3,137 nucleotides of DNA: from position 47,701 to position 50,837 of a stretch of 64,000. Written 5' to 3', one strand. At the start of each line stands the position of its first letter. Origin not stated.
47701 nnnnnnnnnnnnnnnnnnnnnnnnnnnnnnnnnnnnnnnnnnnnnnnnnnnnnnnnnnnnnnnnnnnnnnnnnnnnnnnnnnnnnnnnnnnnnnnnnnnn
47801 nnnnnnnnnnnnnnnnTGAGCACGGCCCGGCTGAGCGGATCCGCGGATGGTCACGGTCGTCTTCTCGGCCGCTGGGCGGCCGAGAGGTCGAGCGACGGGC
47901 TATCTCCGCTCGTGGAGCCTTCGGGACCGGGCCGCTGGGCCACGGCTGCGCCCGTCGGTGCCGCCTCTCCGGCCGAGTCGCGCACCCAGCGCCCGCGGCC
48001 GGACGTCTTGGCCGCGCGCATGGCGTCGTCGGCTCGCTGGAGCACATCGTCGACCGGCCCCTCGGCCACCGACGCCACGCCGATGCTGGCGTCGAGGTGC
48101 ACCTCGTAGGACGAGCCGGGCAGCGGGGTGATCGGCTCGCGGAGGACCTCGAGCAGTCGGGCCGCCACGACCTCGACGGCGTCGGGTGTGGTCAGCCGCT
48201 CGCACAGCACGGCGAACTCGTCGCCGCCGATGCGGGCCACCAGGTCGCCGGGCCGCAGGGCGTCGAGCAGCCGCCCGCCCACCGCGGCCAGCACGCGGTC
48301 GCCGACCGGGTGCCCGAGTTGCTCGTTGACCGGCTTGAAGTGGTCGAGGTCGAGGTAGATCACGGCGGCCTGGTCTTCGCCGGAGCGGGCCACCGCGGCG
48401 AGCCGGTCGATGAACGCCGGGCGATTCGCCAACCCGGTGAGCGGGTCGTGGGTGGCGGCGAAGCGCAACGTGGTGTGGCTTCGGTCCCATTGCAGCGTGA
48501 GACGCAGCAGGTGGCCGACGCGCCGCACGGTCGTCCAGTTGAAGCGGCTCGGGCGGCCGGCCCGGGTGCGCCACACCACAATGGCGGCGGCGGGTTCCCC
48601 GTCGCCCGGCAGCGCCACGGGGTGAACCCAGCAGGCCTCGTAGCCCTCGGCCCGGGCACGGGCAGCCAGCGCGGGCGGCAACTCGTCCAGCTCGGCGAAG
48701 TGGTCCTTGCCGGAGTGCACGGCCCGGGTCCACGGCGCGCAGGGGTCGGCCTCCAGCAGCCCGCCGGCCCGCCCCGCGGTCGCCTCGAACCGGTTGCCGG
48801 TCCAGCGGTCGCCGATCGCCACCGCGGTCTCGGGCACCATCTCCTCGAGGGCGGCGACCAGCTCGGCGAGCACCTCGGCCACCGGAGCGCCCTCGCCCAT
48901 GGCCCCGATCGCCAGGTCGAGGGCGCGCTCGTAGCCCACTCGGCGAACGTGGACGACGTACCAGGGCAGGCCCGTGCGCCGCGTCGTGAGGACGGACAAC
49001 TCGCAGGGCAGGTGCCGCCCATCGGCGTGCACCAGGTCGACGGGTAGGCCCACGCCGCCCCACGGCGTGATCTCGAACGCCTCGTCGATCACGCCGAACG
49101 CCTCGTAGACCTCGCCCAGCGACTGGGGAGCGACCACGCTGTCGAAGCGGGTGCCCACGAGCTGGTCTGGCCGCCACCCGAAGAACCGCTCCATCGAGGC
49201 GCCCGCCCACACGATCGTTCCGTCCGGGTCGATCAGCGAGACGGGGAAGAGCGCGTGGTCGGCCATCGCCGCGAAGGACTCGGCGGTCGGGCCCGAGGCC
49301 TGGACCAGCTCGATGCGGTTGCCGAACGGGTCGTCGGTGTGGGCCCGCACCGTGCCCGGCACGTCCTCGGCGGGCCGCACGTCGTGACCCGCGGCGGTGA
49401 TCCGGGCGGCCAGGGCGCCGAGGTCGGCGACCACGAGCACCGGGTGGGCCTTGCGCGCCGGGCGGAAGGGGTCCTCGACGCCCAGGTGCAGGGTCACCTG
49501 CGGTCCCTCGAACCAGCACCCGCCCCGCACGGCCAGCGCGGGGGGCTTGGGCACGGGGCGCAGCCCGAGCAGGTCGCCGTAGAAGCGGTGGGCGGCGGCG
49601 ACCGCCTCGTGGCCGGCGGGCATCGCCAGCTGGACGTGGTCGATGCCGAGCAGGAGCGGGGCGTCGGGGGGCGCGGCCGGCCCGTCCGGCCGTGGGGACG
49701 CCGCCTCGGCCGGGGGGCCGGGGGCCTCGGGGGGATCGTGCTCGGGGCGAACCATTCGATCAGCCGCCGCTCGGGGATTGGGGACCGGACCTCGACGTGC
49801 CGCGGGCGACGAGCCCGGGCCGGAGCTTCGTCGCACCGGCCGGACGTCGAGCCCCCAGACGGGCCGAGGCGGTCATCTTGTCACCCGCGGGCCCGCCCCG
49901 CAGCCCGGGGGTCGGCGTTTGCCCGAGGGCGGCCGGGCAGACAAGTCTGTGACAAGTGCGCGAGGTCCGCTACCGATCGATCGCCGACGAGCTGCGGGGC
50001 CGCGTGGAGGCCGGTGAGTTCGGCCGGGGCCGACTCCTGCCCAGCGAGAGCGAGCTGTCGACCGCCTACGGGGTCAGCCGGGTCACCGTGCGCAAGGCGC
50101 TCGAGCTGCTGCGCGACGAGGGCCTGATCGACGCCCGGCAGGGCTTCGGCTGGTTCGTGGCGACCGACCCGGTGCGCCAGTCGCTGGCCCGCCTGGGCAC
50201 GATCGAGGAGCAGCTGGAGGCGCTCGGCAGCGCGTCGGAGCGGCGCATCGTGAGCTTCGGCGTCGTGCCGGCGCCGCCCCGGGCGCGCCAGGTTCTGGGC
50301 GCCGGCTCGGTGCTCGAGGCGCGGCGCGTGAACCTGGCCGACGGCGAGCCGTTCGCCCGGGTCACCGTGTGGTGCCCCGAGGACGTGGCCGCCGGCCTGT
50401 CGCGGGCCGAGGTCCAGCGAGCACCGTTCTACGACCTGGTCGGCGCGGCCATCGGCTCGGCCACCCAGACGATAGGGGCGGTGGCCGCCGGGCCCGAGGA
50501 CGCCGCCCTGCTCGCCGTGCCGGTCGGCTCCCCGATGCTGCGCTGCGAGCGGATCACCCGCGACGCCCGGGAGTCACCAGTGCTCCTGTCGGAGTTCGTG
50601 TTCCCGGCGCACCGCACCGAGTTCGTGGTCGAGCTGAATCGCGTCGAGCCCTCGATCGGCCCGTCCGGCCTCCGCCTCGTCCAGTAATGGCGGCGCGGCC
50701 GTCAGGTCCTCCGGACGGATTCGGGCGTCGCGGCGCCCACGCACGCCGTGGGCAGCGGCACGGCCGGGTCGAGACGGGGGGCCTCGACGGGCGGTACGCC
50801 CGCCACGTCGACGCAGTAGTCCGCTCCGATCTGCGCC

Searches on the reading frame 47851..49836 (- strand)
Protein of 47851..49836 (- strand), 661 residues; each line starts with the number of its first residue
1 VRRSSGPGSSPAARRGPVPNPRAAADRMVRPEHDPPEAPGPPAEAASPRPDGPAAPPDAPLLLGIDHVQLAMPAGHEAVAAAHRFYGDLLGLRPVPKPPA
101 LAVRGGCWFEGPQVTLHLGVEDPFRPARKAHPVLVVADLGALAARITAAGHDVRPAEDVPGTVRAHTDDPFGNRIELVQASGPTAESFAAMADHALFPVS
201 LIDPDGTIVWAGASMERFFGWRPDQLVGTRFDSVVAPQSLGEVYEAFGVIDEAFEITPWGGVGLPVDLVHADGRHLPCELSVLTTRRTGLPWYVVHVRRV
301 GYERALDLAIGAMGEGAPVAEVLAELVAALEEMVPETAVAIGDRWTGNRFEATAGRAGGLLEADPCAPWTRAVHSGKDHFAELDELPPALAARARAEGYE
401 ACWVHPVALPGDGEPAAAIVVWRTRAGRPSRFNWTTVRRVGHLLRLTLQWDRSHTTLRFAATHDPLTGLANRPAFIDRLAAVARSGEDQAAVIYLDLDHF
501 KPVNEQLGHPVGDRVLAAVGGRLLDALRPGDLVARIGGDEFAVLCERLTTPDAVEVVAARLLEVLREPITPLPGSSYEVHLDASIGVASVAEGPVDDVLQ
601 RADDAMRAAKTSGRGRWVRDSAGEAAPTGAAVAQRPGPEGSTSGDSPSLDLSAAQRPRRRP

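Call 9: search_protein_families(library=pfam, proteins=[window:47851-49836:-], max_evalue=0.00001)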
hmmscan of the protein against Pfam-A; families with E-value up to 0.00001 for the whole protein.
window:47851-49836:- (661 aa): 1 family
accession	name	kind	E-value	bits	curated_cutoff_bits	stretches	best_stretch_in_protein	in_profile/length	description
PF00990.26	GGDEF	-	7.1e-37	127.1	23.8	1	461-615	1-160/161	Diguanylate cyclase, GGDEF domain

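Call 78: search_protein_families(library=ncbifam, proteins=[window:47851-49836:-], max_evalue=0.00001)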
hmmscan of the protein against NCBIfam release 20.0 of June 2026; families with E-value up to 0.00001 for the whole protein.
window:47851-49836:- (661 aa): 23 families
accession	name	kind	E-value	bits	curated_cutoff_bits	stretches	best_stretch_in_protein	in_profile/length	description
NF007423.1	PRK09966.1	equivalog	9.4e-43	146.6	325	1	448-610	226-390/390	diguanylate cyclase DgcN/YfiN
TIGR00254.1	GGDEF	domain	1.8e-36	125.4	37.4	1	458-617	2-164/168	diguanylate cyclase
NF038266.1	diguan_SiaD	equivalog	6.4e-34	117.5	290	1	454-616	87-251/252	biofilm regulation diguanylate cyclase SiaD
NF045675.1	PhdiestaseDibA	equivalog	9.7e-33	113.4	980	1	452-616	194-360/623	phosphodiesterase DibA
NF007298.0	PRK09776.1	equivalog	1.7e-31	109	1135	1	456-617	679-842/1111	diguanylate cyclase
NF007380.0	PRK09894.1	equivalog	5.3e-31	108.1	256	1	445-620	112-287/296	diguanylate cyclase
NF007474.0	PRK10060.1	equivalog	1.2e-30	106.4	782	1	453-617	229-392/663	cyclic di-GMP phosphodiesterase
NF007135.0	PRK09581.1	equivalog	3.8e-29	101.8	474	1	461-619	292-454/457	PleD family two-component system response regulator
NF053781.1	cdiGMPphdstlr2612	equivalog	1.6e-27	95.6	1600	1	450-617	829-999/1268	Tlr1612 family c-di-GMP phosphodiesterase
NF051473.1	DigCycDgcsShew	equivalog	4.6e-26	91.9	400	1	438-616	112-287/291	diguanylate cyclase DgcS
NF008467.0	PRK11359.1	equivalog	7.7e-26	90.3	857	1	310-617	262-528/800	oxygen-sensing cyclic-di-GMP phosphodiesterase DosP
NF011955.1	PRK15426.1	equivalog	1.9e-24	85.7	408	1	455-620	392-561/564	cellulose biosynthesis regulator diguanylate cyclase DgcQ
NF007599.0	PRK10245.1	equivalog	4.8e-18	64.8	402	1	456-616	205-366/371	diguanylate cyclase AdrA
NF047654.1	DiguCycDgcRLepto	equivalog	4.6e-17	61.9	500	1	453-618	125-294/295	diguanylate cyclase DgcR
NF041606.1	dguan_cyc_DgcA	equivalog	2.3e-16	59.7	370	1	477-616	198-335/340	diguanylate cyclase DgcA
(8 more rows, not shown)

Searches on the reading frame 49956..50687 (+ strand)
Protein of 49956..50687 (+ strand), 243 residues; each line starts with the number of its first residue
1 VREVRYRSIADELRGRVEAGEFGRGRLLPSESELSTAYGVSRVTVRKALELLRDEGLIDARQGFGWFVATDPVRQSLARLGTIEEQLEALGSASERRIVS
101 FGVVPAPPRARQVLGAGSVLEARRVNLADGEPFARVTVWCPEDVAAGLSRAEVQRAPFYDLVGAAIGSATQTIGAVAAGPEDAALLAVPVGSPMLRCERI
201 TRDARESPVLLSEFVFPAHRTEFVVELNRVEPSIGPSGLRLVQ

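Call 9: search_protein_families(library=pfam, proteins=[window:49956-50687:+], max_evalue=0.00001)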
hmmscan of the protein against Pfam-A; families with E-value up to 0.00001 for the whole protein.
window:49956-50687:+ (243 aa): 2 families
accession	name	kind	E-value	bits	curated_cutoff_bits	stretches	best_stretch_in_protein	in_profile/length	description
PF07702.18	UTRA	-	8.9e-23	81.1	23.8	1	91-220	3-139/141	UTRA domain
PF00392.27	GntR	-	1e-18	67.2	27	1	6-68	2-64/64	Bacterial regulatory proteins, gntR family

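Call 78: search_protein_families(library=ncbifam, proteins=[window:49956-50687:+], max_evalue=0.00001)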
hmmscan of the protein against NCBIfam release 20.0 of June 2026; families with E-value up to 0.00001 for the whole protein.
window:49956-50687:+ (243 aa): 19 families
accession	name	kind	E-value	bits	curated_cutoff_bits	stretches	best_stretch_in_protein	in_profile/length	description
TIGR02018.2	his_ut_repres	equivalog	1.4e-33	116.1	220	1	6-225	1-224/226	histidine utilization transcriptional repressor HutC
NF052441.1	TransRegRv0792c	equivalog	2.9e-31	108.7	400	1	9-232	21-251/260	Rv0792c family HTH-type transcriptional regulator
TIGR02325.1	C_P_lyase_phnF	equivalog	3.4e-26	92.2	156.8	1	5-226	9-237/238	phosphonate metabolism transcriptional regulator PhnF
NF008491.0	PRK11402.1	subfamily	1.4e-25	90.2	269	1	6-226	13-239/243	GntR family transcriptional regulator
NF041547.1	GntR_LSA1692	equivalog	1.4e-22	80.5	275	1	6-229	3-232/233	GntR family transcriptional regulator, LSA1692 subfamily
NF007292.0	PRK09764.1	equivalog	1.6e-20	73.3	281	1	4-150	5-154/240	GntR family transcriptional regulator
TIGR02404.1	trehalos_R_Bsub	equivalog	2.6e-16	60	211.95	1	6-131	2-132/233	trehalose operon repressor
TIGR03337.1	phnR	equivalog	1.1e-15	57.9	296.75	1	5-204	2-207/231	phosphonate utilization transcriptional regulator PhnR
NF052290.2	MocR_like_YczR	exception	1.4e-13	50.4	487.4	1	4-77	19-92/458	MocR-like transcription factor YczR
NF052282.1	PLP_TF_PdxR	equivalog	7.1e-13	48.4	320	1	6-79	3-76/448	MocR-like pyridoxine biosynthesis transcription factor PdxR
NF011575.0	PRK14999.1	equivalog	1.9e-10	40.5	424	1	6-87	14-95/241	histidine utilization repressor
NF003011.0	PRK03837.1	subfamily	4e-09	36.4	260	1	7-63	16-72/241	transcriptional regulator NanR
NF007486.0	PRK10079.1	equivalog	5.1e-09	36.2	363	1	4-114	12-121/241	phosphonate metabolism transcriptional regulator PhnF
NF007741.0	PRK10421.1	equivalog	7.3e-09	35.4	311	1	8-71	11-74/262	transcriptional regulator LldR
NF008571.0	PRK11523.1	equivalog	1.7e-08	34.2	396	1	6-76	10-80/258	transcriptional regulator ExuR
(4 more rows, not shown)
